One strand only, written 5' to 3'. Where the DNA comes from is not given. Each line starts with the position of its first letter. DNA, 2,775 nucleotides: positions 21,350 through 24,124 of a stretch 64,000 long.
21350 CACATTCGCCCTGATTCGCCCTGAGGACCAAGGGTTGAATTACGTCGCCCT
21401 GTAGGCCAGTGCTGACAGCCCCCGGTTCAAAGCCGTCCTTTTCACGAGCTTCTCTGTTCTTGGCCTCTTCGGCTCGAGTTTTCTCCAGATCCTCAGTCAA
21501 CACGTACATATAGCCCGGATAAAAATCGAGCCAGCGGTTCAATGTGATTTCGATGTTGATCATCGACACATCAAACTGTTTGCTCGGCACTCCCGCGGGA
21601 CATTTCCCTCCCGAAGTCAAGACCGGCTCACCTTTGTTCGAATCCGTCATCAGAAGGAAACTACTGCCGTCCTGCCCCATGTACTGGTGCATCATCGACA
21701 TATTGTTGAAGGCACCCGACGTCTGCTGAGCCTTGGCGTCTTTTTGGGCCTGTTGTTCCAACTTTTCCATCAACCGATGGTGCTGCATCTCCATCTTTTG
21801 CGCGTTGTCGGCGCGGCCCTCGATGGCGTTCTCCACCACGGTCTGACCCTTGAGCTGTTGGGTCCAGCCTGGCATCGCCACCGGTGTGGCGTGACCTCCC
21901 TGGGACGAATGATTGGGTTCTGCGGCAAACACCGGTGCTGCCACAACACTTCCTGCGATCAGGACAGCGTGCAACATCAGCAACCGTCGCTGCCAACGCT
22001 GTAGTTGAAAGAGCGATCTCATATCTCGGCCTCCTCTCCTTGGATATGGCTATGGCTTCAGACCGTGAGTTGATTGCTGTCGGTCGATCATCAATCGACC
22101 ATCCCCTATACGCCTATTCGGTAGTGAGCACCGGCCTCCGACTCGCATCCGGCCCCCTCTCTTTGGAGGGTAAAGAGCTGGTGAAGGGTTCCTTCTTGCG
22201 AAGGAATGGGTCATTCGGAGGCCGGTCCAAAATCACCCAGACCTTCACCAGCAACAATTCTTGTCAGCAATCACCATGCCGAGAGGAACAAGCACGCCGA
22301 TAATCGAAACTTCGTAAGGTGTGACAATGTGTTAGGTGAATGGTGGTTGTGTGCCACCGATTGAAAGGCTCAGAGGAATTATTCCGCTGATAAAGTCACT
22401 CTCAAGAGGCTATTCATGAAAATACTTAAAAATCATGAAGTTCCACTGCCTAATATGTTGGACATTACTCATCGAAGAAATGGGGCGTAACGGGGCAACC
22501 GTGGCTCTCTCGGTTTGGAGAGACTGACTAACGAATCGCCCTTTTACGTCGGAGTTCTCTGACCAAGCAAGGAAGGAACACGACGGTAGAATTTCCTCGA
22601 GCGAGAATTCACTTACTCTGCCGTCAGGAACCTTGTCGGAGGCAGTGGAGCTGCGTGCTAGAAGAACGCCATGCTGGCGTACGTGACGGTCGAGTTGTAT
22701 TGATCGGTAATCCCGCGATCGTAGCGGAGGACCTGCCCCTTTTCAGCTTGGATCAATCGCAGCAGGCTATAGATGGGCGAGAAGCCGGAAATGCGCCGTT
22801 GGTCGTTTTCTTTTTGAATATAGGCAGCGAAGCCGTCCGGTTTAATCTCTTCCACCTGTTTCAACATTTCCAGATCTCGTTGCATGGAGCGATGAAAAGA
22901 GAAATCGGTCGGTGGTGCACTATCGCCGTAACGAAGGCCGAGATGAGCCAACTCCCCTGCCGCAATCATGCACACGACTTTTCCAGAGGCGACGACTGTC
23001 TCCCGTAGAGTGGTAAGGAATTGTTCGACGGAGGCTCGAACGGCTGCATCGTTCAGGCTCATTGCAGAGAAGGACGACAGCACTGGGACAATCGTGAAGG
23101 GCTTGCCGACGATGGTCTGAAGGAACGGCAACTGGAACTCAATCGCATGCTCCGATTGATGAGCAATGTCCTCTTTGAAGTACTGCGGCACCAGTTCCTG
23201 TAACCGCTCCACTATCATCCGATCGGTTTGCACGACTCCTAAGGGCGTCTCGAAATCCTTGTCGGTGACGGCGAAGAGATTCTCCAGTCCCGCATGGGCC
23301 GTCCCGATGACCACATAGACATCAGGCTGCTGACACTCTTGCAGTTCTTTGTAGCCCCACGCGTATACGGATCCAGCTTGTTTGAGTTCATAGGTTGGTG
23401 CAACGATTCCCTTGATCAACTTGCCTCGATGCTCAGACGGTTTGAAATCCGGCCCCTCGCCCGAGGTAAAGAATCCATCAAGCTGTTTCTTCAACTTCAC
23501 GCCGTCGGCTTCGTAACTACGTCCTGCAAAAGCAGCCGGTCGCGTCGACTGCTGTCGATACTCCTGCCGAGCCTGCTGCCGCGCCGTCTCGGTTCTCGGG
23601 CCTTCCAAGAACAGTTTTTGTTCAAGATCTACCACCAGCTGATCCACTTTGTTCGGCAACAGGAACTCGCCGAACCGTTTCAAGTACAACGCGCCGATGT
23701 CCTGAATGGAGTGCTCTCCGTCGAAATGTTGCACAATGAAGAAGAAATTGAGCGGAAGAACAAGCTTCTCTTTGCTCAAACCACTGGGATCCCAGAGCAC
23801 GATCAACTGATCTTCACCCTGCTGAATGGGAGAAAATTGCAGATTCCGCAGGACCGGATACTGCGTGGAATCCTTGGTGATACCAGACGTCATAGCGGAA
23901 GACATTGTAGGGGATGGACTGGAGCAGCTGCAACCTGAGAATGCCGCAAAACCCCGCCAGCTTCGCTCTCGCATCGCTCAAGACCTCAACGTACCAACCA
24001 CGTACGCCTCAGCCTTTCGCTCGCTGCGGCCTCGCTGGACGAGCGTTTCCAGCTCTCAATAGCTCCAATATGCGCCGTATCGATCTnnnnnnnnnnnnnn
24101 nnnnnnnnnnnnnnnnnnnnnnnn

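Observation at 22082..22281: Unannotated structured RNA (possible riboswitch or attenuator) leading the giant multicopper oxidase 2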

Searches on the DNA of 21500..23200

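Call 3: search_rna_families(source=window, start=21500, end=23200, threshold=evalue, max_evalue=10, show_alignments=3)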
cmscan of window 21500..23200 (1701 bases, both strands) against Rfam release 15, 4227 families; matches with E-value up to 10: 0.
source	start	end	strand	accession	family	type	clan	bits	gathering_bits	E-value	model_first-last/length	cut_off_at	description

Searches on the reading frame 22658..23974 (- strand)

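Call 7: search_protein_families(library=pfam, proteins=[window:22658-23974:-])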
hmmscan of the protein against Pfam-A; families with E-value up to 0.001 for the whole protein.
window:22658-23974:- (438 aa): 1 family
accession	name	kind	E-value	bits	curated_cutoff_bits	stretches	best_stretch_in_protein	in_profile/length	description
PF01875.22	Memo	-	8.6e-42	143.6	27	1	147-435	2-268/269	Memo-like protein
